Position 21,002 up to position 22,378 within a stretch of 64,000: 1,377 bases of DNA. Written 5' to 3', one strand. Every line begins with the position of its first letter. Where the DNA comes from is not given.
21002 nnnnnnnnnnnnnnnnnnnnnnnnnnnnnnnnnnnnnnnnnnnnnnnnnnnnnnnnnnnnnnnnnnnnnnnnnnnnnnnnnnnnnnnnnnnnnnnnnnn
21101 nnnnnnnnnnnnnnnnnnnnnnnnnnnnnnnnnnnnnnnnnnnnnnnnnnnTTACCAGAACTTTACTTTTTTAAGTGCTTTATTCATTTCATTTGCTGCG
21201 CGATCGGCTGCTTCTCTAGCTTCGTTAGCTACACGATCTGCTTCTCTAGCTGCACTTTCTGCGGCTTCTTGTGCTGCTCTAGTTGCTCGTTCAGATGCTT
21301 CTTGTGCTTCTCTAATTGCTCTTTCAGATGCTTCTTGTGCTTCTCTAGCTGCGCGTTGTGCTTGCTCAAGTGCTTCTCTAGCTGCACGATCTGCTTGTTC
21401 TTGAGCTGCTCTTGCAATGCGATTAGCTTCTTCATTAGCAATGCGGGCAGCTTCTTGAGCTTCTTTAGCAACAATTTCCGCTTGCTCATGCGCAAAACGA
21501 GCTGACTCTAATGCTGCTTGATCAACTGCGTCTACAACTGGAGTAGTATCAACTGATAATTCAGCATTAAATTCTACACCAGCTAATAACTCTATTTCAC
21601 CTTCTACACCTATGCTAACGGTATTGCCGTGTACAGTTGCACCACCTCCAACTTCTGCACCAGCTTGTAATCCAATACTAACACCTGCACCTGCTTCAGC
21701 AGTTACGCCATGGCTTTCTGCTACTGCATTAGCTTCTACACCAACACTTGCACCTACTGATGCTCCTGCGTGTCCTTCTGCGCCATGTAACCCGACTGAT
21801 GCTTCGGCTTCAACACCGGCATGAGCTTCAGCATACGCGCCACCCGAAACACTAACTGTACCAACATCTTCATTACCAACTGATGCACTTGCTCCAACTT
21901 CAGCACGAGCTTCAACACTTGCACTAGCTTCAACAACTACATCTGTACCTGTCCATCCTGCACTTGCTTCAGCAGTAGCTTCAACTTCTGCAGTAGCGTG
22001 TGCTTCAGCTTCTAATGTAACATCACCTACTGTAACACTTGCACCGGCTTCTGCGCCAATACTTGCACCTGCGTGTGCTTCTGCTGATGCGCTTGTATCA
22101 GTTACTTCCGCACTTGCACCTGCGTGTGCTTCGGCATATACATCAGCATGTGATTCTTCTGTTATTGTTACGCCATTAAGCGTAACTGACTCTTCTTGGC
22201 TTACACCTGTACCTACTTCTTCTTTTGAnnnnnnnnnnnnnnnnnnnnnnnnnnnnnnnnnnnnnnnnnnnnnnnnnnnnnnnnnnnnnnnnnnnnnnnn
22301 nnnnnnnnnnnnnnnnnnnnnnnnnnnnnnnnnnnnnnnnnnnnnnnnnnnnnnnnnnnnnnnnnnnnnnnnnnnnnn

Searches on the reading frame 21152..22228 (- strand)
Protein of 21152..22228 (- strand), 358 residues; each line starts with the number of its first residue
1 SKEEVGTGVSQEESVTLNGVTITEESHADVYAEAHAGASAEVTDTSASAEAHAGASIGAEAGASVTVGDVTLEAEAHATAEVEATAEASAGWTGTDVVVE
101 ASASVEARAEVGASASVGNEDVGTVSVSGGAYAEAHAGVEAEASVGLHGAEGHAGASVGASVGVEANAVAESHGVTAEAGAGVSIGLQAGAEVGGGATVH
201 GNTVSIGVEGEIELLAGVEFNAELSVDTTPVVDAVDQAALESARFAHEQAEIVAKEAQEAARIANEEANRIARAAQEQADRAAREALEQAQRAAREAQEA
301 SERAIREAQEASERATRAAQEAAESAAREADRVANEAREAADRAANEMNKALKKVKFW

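Call 17: search_protein_families(library=phrogs, proteins=[window:21152-22228:-], max_evalue=0.001)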
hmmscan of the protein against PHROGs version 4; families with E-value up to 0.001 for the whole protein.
window:21152-22228:- (358 aa): 1 family
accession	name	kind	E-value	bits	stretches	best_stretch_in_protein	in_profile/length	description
phrog_1376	-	unknown function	0.00079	19.7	1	235-348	176-305/362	-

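Call 18: search_protein_families(library=pfam, proteins=[window:21152-22228:-], max_evalue=0.001)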
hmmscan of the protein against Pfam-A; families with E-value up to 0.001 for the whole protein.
window:21152-22228:- (358 aa): 0 families
